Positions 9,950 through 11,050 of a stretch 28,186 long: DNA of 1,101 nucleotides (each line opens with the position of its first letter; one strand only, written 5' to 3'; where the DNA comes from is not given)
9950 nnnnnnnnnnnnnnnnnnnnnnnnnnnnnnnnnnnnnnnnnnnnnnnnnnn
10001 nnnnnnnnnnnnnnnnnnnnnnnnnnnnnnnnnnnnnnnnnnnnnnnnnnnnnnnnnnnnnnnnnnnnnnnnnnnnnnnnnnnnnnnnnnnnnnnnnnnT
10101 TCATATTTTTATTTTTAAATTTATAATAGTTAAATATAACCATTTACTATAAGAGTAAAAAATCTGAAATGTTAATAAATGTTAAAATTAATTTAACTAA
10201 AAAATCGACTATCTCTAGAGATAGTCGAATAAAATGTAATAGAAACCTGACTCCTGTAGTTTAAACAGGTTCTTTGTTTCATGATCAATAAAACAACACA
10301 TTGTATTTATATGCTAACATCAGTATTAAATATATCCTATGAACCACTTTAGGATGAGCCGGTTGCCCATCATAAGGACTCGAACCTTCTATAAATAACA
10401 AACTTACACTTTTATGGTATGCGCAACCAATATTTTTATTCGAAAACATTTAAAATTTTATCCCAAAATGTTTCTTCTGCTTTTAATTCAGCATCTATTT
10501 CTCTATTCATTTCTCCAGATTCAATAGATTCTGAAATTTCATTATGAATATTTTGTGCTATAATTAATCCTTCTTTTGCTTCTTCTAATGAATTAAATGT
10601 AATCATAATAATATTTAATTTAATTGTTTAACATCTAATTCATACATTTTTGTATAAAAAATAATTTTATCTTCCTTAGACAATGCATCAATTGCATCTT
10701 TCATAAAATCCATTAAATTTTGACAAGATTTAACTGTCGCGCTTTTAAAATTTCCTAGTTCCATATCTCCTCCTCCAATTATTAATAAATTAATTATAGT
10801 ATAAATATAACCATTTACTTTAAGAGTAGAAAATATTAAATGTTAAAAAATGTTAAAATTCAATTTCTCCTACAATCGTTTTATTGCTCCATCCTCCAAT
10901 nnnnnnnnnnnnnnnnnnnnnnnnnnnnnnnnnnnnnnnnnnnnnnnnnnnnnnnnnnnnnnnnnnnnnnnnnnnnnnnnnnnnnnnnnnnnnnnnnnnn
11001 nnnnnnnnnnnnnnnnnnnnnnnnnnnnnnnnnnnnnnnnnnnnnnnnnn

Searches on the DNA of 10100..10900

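Call 114: search_rna_families(source=window, start=10100, end=10900, threshold=evalue, max_evalue=1)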
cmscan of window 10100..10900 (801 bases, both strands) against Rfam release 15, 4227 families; matches with E-value up to 1: 1.
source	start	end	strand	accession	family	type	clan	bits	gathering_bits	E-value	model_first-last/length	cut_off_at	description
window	10252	10316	-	RF02392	sau-53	Gene; sRNA;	-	17.8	100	0.64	1-192/192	no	Staphylococcus sRNA sau-53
